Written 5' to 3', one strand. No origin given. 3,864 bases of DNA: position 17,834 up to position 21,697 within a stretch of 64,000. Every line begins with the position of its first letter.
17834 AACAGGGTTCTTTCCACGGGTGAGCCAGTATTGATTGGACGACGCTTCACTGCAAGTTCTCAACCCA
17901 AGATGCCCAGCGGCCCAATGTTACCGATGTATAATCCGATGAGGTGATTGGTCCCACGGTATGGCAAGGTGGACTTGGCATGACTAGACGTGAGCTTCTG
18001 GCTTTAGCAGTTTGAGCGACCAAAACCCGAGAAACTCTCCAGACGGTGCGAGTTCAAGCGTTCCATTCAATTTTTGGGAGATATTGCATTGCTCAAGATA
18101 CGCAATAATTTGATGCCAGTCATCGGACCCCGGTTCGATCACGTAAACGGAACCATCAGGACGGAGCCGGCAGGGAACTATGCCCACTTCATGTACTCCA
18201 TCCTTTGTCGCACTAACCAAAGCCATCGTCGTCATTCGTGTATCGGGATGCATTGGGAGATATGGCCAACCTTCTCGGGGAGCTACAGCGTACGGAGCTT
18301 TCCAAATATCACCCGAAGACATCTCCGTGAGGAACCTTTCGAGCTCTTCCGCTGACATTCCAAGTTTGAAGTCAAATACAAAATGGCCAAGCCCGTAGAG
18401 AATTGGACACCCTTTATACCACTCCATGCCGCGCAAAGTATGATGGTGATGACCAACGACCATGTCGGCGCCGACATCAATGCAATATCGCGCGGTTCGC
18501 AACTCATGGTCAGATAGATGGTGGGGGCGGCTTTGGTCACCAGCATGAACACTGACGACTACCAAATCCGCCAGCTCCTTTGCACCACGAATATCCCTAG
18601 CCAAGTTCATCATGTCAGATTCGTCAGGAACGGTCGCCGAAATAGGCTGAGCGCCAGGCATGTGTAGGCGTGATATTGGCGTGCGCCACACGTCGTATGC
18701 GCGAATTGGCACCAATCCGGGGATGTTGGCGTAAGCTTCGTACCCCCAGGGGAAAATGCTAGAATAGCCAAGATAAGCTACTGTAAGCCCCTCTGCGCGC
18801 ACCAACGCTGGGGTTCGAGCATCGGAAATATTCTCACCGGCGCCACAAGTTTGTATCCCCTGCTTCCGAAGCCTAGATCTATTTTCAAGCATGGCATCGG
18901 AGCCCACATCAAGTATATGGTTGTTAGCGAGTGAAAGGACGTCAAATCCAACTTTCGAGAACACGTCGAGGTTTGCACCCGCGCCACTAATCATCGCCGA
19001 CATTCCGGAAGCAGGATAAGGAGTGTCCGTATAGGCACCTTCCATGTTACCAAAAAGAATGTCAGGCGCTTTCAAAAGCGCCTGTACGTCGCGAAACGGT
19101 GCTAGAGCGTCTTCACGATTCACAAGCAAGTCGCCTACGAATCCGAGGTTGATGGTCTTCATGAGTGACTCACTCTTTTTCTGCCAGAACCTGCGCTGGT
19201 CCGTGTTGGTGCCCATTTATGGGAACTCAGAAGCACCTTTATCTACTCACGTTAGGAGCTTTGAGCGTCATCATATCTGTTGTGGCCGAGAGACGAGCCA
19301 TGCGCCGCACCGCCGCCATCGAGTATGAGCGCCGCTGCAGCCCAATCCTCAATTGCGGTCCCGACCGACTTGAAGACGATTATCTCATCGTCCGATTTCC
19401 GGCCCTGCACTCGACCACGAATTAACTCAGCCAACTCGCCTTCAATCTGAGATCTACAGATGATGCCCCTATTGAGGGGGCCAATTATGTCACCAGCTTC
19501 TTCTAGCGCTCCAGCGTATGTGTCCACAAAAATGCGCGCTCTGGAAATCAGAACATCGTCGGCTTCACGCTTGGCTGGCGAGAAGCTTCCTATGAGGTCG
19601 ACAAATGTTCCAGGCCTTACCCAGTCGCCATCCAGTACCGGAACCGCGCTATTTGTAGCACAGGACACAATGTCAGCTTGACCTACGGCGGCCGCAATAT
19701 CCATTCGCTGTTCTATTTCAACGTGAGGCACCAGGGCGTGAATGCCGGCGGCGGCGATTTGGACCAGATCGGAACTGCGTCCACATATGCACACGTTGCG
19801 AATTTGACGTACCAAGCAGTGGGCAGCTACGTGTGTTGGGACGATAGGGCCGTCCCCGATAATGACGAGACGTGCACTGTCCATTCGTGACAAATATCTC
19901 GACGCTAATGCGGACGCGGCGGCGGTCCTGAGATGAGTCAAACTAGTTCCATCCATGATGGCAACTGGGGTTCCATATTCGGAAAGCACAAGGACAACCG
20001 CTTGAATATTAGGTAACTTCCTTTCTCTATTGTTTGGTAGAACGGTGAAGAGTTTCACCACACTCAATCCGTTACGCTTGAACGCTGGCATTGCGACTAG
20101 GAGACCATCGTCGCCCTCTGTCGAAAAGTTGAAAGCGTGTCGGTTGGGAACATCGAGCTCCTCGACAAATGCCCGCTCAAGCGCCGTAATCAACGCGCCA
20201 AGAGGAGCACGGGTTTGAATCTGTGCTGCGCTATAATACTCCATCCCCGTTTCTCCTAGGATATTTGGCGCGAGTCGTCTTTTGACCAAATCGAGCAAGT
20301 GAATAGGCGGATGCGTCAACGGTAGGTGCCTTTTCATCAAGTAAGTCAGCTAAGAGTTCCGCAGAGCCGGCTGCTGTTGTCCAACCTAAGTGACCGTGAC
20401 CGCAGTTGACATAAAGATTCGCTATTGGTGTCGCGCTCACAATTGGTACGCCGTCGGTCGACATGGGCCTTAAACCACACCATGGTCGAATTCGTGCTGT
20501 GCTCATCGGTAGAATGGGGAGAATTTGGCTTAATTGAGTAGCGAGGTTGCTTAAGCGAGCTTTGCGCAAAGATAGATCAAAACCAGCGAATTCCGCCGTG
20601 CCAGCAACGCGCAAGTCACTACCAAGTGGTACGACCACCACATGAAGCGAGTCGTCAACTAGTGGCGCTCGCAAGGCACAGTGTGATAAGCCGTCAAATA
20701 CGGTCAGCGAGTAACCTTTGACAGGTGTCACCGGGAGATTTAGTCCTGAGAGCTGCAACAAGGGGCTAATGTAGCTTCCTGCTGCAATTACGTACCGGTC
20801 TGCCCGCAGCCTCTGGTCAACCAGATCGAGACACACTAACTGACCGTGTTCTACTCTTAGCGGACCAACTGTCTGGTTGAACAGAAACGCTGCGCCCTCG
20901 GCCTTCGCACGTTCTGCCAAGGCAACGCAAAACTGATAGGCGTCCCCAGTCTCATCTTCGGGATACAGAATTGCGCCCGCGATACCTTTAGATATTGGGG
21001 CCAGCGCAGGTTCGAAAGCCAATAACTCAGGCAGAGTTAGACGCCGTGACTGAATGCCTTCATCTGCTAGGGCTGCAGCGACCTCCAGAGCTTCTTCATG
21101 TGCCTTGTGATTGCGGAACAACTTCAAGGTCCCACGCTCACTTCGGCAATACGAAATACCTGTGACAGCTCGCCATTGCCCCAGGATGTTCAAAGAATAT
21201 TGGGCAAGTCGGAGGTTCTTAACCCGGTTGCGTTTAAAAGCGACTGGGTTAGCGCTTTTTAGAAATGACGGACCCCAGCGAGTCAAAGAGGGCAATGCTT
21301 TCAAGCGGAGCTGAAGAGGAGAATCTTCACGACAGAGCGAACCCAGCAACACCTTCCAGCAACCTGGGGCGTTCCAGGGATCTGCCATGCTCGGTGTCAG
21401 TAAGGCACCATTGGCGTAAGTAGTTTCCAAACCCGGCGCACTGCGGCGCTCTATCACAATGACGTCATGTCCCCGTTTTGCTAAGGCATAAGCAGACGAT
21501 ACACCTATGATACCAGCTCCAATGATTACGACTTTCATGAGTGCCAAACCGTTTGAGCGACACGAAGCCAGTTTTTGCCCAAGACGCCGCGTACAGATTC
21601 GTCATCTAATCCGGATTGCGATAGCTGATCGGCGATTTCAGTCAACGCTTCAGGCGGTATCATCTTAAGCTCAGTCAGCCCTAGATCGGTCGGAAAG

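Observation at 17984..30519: TonB-receptor-led operon that looks built to dismantle a D-amino-acid-containing peptide or amide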

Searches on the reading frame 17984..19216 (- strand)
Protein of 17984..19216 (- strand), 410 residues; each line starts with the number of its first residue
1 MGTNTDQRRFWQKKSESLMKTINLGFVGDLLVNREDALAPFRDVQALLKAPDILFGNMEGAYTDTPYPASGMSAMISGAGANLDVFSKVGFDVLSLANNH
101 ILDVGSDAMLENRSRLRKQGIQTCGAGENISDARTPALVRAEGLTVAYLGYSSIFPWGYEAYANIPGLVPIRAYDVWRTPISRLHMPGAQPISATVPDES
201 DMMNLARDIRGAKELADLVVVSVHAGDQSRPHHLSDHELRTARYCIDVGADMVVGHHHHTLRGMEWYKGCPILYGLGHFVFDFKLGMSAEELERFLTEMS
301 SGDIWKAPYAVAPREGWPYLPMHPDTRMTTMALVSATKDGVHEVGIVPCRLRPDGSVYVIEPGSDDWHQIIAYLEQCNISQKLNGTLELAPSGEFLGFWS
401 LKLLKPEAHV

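Call 3: search_protein_families(library=pfam, proteins=[window:17984-19216:-])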
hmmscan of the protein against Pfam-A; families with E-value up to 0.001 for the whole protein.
window:17984-19216:- (410 aa): 1 family
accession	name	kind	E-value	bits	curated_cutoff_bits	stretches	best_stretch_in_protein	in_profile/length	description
PF09587.15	PGA_cap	-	2e-54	185.2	27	1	25-282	3-254/255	Bacterial capsule synthesis protein PGA_cap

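Call 4: search_protein_families(library=ncbifam, proteins=[window:17984-19216:-])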
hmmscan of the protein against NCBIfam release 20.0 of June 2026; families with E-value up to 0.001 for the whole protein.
window:17984-19216:- (410 aa): 1 family
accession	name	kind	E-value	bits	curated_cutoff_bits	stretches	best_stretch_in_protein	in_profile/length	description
NF038314.1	epimerase_MslH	equivalog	3.5e-31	108.1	700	2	189-290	224-328/439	lasso peptide C-terminal Trp epimerase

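Call 25: search_solved_structures(query=window:17984-19216:-, max_evalue=0.01, show_alignments=3)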
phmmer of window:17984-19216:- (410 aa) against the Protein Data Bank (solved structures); distinct sequences matched with E-value up to 0.01: 3.
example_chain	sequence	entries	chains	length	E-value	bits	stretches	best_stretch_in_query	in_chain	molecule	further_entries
8gq9_A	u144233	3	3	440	7.1e-25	90.9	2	193-294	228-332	Poly-gamma-glutamate synthesis protein (Capsule biosynthesis protein)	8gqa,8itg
8gqb_A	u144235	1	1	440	1.7e-24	89.6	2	193-294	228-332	Poly-gamma-glutamate synthesis protein (Capsule biosynthesis protein)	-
8ith_A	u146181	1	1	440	5.5e-24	88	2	193-294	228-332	Poly-gamma-glutamate synthesis protein (Capsule biosynthesis protein)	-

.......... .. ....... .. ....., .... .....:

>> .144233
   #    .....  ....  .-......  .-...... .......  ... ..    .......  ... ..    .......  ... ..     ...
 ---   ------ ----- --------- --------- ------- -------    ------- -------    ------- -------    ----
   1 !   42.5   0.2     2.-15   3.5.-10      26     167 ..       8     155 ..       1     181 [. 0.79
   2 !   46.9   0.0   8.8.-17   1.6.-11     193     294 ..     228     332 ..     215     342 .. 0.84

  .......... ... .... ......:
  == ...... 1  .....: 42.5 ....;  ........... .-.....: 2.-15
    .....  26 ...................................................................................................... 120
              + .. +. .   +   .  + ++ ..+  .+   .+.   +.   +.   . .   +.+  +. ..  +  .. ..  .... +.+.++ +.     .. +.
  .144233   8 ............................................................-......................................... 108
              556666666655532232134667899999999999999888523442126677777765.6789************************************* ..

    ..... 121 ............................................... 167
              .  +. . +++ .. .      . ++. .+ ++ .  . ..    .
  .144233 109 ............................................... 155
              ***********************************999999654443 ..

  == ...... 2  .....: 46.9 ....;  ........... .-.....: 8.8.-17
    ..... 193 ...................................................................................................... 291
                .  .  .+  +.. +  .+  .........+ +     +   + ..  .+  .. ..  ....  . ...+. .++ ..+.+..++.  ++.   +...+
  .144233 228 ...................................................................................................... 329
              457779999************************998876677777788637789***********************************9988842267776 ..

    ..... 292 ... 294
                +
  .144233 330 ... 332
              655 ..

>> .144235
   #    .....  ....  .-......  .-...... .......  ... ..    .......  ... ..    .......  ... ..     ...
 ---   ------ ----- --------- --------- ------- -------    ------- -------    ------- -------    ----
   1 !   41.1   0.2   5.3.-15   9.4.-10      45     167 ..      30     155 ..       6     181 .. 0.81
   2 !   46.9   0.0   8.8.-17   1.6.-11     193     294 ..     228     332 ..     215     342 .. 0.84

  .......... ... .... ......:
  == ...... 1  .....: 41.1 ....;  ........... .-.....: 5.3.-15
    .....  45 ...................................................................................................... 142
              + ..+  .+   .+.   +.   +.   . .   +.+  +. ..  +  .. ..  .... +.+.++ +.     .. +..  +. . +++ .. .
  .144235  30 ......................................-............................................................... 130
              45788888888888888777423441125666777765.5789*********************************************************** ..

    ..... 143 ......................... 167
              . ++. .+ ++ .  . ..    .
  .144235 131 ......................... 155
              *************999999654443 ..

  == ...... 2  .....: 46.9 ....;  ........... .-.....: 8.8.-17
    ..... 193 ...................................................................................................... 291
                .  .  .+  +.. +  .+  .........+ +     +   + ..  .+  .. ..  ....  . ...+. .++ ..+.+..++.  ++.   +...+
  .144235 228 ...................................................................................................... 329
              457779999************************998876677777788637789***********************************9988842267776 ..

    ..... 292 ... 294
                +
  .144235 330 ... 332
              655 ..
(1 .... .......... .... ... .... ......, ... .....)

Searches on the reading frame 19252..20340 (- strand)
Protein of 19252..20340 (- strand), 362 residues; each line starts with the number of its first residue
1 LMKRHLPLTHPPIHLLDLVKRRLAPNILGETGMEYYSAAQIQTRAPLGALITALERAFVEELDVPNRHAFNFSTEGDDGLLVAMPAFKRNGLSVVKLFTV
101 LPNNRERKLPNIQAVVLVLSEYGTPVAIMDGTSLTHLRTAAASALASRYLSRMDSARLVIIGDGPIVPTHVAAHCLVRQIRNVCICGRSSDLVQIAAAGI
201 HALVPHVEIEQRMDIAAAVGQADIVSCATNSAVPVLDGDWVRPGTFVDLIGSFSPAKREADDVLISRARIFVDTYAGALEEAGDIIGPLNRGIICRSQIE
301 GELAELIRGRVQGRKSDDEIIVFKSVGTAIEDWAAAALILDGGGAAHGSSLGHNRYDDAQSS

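Call 3: search_protein_families(library=pfam, proteins=[window:19252-20340:-])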
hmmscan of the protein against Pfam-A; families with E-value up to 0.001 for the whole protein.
window:19252-20340:- (362 aa): 2 families
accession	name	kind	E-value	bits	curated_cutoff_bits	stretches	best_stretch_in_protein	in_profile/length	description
PF02423.21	OCD_Mu_crystall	-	7.4e-56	189.9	24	1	39-341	9-308/314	Ornithine cyclodeaminase/mu-crystallin family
PF01488.26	Shikimate_DH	-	2.1e-06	28.3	24.3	1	145-242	2-96/138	Shikimate / quinate 5-dehydrogenase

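Call 4: search_protein_families(library=ncbifam, proteins=[window:19252-20340:-])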
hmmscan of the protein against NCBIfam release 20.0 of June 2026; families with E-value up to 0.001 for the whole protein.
window:19252-20340:- (362 aa): 14 families
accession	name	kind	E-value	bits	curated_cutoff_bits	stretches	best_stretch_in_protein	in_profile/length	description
NF004793.0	PRK06141.1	equivalog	4.1e-96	321.7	322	1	33-340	1-308/314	bifunctional Delta(1)-pyrroline-2-carboxylate/Delta(1)-piperideine-2-carboxylate reductase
NF006379.0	PRK08618.1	equivalog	1.4e-59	202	417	1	53-341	25-313/326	ornithine cyclodeaminase family protein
TIGR02371.1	ala_DH_arch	equivalog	2.3e-51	174.9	409.15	1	61-340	34-310/325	alanine dehydrogenase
NF005603.0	PRK07340.1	equivalog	1.4e-45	155.8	266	1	33-340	4-300/307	delta(1)-pyrroline-2-carboxylate reductase family protein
NF006141.0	PRK08291.1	equivalog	8.8e-36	123.5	408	1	102-340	77-316/330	cyclodeaminase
TIGR02992.1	ectoine_eutC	equivalog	1.7e-35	122.7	471.65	1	103-340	75-313/326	ectoine utilization protein EutC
NF045512.1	PyrPipCarbRedLhpI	equivalog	1.5e-32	112.9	400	1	45-340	12-294/298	bifunctional Delta(1)-pyrroline-2-carboxylate/Delta(1)-piperideine-2-carboxylate reductase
NF045643.1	ImmsucRedBhcD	equivalog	1.3e-31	110.2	500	1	95-341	66-308/321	iminosuccinate reductase BhcD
NF005762.1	PRK07589.1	equivalog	4.4e-31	108.1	350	1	74-341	47-307/334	ornithine cyclodeaminase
TIGR03944.1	dehyd_SbnB_fam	equivalog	8.4e-31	107.2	326.9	1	80-341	53-313/327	2,3-diaminopropionate biosynthesis protein SbnB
NF005296.0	PRK06823.1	equivalog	9.4e-29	100.4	438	1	51-341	19-311/315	ornithine cyclodeaminase family protein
NF004848.0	PRK06199.1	subfamily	7.8e-24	84.4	362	1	71-337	68-355/379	tyramine oxidase subunit B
NF005011.0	PRK06407.1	subfamily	4e-19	69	337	1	34-340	3-296/302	ornithine cyclodeaminase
TIGR01035.1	hemA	equivalog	6.1e-06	25.4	209.55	1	141-237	166-256/416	glutamyl-tRNA reductase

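Call 39: search_solved_structures(query=window:19252-20340:-, max_evalue=0.001)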
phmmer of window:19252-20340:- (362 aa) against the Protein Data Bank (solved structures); distinct sequences matched with E-value up to 0.001: 13.
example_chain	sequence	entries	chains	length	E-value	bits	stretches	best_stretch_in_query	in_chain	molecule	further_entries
7rbp_A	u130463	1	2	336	3e-47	164.4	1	62-339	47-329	Ornithine cyclodeaminase/mu-crystallin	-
6t3e_A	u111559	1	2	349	2.1e-45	158.4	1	32-341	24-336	DELTA1-pyrroline-2-carboxylate reductase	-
1omo_A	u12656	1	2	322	1.6e-32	116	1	75-342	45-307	alanine dehydrogenase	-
1vll_A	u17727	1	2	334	1.8e-32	115.9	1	75-342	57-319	alanine dehydrogenase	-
2i99_A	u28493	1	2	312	1.6e-29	106.2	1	79-342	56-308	Mu-crystallin homolog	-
4bv8_A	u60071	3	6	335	8.1e-28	100.6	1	79-343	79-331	THIOMORPHOLINE-CARBOXYLATE DEHYDROGENASE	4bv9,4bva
3hdj_A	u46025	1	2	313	4.5e-23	85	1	112-337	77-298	Probable ornithine cyclodeaminase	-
6rqa_A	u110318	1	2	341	1.7e-20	76.5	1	77-340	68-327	iminosuccinate reductase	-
4m54_A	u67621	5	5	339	2.6e-18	69.3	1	82-340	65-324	Putative ornithine cyclodeaminase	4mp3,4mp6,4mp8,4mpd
1u7h_A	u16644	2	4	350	1.5e-17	66.8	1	73-341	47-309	ornithine cyclodeaminase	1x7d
8j1c_A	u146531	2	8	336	1.2e-16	63.8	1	110-337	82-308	Ornithine cyclodeaminase family protein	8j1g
5yu0_A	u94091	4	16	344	1.7e-14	56.8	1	102-343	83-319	Lysine cyclodeaminase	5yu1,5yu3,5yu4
5gzi_B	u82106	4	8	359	1.9e-14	56.6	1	102-343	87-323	Lysine cyclodeaminase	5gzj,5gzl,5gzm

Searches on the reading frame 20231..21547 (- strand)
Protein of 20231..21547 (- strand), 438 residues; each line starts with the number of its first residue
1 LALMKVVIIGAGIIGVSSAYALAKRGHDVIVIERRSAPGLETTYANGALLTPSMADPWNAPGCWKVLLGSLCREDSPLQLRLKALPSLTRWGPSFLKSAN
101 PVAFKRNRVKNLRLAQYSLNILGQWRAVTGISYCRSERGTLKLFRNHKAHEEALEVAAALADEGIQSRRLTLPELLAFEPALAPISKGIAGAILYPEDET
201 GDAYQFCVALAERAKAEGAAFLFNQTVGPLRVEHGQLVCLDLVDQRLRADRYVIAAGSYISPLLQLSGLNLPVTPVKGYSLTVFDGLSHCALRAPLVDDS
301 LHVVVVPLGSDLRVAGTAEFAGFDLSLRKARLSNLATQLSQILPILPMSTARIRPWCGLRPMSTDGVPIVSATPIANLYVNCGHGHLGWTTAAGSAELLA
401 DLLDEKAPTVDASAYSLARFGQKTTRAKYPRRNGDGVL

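Call 3: search_protein_families(library=pfam, proteins=[window:20231-21547:-])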
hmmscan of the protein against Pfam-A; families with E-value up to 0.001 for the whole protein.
window:20231-21547:- (438 aa): 10 families
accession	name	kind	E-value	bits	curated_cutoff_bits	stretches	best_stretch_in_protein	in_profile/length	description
PF01266.30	DAO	-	6.5e-70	236.9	27.9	1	5-402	1-353/353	FAD dependent oxidoreductase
PF13450.12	NAD_binding_8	-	9.3e-09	35.9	21.9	1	8-42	1-35/68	NAD(P)-binding Rossmann-like domain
PF07992.20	Pyr_redox_2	-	7.8e-08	32.5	26.1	1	5-38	144-177/291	Pyridine nucleotide-disulphide oxidoreductase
PF00890.30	FAD_binding_2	-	8.2e-08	32.3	20.4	1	6-61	2-64/414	FAD binding domain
PF00070.33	Pyr_redox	-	1.2e-07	32.6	22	1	5-39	1-35/82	Pyridine nucleotide-disulphide oxidoreductase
PF03486.20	HI0933_like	-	8.5e-06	25.8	50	0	5-39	2-36/244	HI0933-like protein Rossmann domain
PF01946.23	Thi4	-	2.7e-05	24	26.2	1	3-39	17-54/235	Thi4 family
PF01494.25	FAD_binding_3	-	8.7e-05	22.3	22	1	5-37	3-35/349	FAD binding domain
PF12831.13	FAD_oxidored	-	0.0004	20.2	27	1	6-45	2-41/416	FAD dependent oxidoreductase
PF03721.20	UDPG_MGDP_dh_N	-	0.00063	19.8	27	1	4-33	1-30/187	UDP-glucose/GDP-mannose dehydrogenase family, NAD binding domain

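Call 4: search_protein_families(library=ncbifam, proteins=[window:20231-21547:-])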
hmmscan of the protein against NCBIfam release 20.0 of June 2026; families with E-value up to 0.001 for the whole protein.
window:20231-21547:- (438 aa): 67 families (the best 25 are shown)
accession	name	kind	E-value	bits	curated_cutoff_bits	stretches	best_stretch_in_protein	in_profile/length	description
NF001933.0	PRK00711.1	subfamily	1.1e-119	400.3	383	1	4-427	1-423/429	D-amino acid dehydrogenase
NF009074.0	PRK12409.1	equivalog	1.8e-73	248.1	494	1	4-408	2-408/410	D-amino acid dehydrogenase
TIGR02352.1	thiamin_ThiO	equivalog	1.5e-37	129.5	250.8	2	112-406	58-350/351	glycine oxidase ThiO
TIGR01373.1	soxB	subfamily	2e-19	69.8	529.45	1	136-421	112-400/407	sarcosine oxidase subunit beta family protein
NF002480.1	PRK01747.1-1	equivalog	1.1e-18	67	540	2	127-410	323-624/645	bifunctional tRNA (5-methylaminomethyl-2-thiouridine)(34)-methyltransferase MnmC2/FAD-dependent 5-carboxymethylaminomethyl-2-thiouridine(34)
NF040813.1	pro_dh_Thprot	equivalog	1.8e-17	63.5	600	2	244-407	207-352/362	D-proline dehydrogenase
TIGR03197.1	MnmC_Cterm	equivalog_domain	3.8e-17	62.4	174.2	1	5-57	1-53/400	FAD-dependent 5-carboxymethylaminomethyl-2-thiouridine(34) oxidoreductase MnmC1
NF008425.0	PRK11259.1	equivalog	1.6e-15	57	257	2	208-276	154-219/377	N-methyl-L-tryptophan oxidase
TIGR01377.1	soxA_mon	subfamily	4.7e-12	45.3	479.65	1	6-34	3-31/381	amino oxidase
TIGR03364.1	HpnW_proposed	hypoth_equivalog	6.9e-11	41.8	285.1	1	5-38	2-35/365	TIGR03364 family FAD-dependent oxidoreductase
TIGR03377.1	glycerol3P_GlpA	equivalog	6.7e-10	38.1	552.8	1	159-363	101-307/530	anaerobic glycerol-3-phosphate dehydrogenase subunit GlpA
NF033460.1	glycerol3P_ox_II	equivalog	9.2e-10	38.2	460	1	5-50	3-48/361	type 2 glycerol-3-phosphate oxidase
NF002481.1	PRK01747.1-2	equivalog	5.2e-09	35.5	600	1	4-37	239-272/611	bifunctional tRNA (5-methylaminomethyl-2-thiouridine)(34)-methyltransferase MnmC2/FAD-dependent 5-carboxymethylaminomethyl-2-thiouridine(34)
NF045637.1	carotdesatCrtDProt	equivalog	1.3e-08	33.9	580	1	6-39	1-34/485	1-hydroxycarotenoid 3,4-desaturase CrtD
NF005560.0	PRK07233.1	equivalog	3.2e-08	32.8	252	1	4-39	1-36/435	hypothetical protein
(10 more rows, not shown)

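Call 40: search_solved_structures(query=window:20231-21547:-, max_evalue=0.001)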
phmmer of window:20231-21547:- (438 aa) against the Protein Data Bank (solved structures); distinct sequences matched with E-value up to 0.001: 28.
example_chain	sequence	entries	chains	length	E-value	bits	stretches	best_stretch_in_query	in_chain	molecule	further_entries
7cyx_A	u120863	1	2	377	9.9e-22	80.6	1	125-407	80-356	Glycine oxidase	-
4ysh_A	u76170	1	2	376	3.3e-20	75.6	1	124-420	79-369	Glycine oxidase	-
1ng3_A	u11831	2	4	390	7.2e-14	54.7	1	179-408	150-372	Glycine oxidase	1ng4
3if9_A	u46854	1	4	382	7.3e-14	54.7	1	179-408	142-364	Glycine oxidase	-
1ryi_A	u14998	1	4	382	7.8e-14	54.6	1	179-408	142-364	GLYCINE OXIDASE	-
9woz_A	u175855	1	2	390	8.6e-14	54.4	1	179-408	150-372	Glycine oxidase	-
6pxs_A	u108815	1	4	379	3.6e-13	52.4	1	207-410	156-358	FAD dependent oxidoreductase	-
6j38_A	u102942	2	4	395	7.1e-13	51.4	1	122-422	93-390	FAD-dependent glycine oxydase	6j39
3ada_B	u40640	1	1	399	6.8e-12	48.2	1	134-420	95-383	SARCOSINE OXIDASE BETA SUBUNIT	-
1vrq_B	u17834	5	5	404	7.1e-12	48.1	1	135-420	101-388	Sarcosine oxidase beta subunit | Subunit beta of sarcosine oxidase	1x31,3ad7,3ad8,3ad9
2gag_B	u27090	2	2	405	4.7e-11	45.4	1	207-420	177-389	heterotetrameric sarcosine oxidase beta-subunit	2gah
1y56_B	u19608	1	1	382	5.8e-11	45.1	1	5-46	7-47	sarcosine oxidase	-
5i39_A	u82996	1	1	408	5.1e-09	38.7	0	349-420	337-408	L-amino acid deaminase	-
5hxw_A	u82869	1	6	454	7.9e-09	38.1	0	350-420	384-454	L-amino acid deaminase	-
5l46_A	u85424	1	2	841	1e-06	31.2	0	5-47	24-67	Dimethylglycine dehydrogenase, mitochondrial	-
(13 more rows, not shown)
